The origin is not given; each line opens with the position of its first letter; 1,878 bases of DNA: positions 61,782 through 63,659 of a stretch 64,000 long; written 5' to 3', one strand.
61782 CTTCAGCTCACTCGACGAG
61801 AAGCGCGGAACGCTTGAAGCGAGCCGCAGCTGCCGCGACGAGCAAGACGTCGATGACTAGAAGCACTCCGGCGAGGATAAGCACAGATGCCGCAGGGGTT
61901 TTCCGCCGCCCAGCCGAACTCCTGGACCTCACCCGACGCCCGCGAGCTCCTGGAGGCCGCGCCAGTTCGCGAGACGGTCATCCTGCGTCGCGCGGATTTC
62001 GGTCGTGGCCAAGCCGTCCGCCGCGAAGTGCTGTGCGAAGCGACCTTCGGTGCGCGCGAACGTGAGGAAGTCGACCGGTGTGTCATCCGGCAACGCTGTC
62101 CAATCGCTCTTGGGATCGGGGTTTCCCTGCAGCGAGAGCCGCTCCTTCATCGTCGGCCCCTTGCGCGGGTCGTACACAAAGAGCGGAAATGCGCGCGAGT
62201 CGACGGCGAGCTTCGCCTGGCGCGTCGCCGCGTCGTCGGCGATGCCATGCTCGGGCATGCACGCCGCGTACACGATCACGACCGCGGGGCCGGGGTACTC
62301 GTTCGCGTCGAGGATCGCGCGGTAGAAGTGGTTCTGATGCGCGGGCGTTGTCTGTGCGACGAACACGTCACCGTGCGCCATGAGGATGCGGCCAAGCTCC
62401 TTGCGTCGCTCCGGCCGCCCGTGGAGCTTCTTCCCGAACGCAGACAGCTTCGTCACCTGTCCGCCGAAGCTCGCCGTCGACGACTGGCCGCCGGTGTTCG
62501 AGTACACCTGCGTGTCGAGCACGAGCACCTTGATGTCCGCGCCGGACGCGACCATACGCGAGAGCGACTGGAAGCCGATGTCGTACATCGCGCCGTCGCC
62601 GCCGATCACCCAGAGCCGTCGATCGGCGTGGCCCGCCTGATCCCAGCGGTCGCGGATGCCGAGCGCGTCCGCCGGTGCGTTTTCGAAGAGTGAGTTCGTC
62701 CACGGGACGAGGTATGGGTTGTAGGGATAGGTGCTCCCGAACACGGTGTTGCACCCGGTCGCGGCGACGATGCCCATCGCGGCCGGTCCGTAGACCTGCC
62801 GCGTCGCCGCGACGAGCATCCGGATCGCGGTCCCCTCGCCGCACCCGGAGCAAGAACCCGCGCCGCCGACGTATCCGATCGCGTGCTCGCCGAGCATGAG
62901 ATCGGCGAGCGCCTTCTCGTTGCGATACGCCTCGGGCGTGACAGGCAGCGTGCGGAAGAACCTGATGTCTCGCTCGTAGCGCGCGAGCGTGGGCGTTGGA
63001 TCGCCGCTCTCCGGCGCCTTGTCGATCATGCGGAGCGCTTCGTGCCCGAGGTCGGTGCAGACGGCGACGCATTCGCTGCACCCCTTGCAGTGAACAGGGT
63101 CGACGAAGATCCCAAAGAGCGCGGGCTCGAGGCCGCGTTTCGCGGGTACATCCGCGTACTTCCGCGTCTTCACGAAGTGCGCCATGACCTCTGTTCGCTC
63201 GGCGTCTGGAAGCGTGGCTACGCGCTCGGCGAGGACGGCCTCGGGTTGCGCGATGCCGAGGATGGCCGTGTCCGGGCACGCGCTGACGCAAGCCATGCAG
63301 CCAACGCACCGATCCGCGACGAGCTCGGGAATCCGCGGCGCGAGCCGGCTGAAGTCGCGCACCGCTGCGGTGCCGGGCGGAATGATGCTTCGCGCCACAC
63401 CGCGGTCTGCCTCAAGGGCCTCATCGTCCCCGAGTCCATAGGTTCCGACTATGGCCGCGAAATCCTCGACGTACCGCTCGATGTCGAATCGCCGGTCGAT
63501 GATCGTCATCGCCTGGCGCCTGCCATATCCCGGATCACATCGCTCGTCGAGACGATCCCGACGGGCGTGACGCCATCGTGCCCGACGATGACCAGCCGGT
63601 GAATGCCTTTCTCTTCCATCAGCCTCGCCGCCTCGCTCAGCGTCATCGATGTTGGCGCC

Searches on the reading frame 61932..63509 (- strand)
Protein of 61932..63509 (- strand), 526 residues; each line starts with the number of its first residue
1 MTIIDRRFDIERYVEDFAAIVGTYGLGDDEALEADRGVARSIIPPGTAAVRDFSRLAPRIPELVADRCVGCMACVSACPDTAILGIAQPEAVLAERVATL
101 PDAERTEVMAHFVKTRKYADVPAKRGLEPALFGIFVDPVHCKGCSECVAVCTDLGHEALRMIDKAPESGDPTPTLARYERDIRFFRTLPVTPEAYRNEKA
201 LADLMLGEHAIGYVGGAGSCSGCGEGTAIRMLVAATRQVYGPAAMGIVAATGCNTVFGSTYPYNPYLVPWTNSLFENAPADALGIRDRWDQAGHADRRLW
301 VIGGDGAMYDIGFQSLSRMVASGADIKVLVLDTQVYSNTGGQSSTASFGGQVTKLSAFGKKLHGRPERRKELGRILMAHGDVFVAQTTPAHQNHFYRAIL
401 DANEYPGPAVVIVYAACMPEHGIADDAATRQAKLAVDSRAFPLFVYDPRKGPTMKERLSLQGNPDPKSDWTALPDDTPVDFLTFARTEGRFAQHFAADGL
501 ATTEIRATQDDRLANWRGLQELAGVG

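Call 14: search_protein_families(library=pfam, proteins=[window:61932-63509:-], max_evalue=0.01)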
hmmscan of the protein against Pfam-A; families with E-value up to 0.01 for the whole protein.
window:61932-63509:- (526 aa): 13 families
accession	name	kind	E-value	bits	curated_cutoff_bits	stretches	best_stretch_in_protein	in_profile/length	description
PF02775.26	TPP_enzyme_C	-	1.3e-12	48.3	21.9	1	251-413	2-151/151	Thiamine pyrophosphate enzyme, C-terminal TPP binding domain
PF13237.11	Fer4_10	-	1.9e-07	31.4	25.5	1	64-82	5-25/53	4Fe-4S dicluster domain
PF12838.12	Fer4_7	-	8.3e-06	26.6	27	1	67-151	1-48/52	4Fe-4S dicluster domain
PF14697.11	Fer4_21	-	1.3e-05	25.7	35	1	63-81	36-55/59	4Fe-4S dicluster domain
PF13187.11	Fer4_9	-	1.8e-05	25.1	27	2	67-152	1-48/52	4Fe-4S dicluster domain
PF13183.11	Fer4_8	-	1.9e-05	25.5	27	0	65-152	2-65/68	4Fe-4S dicluster domain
PF00037.32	Fer4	-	2.5e-05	24.3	21.1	1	64-83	4-23/24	4Fe-4S binding domain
PF13484.11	Fer4_16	-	2.7e-05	25.3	30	1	67-90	1-23/66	4Fe-4S double cluster binding domain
PF12797.12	Fer4_2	-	3.3e-05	24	24.5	1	61-79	3-21/22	4Fe-4S binding domain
PF12837.12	Fer4_6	-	0.00014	22.1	25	1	65-80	6-21/24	4Fe-4S binding domain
PF12800.12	Fer4_4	-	0.0014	19.2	24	1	66-79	2-15/17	4Fe-4S binding domain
PF13534.11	Fer4_17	-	0.0017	19.3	22.2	0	64-80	42-58/61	4Fe-4S dicluster domain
PF13459.11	Fer4_15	-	0.0019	19.3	22.4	0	66-81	6-21/66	4Fe-4S single cluster domain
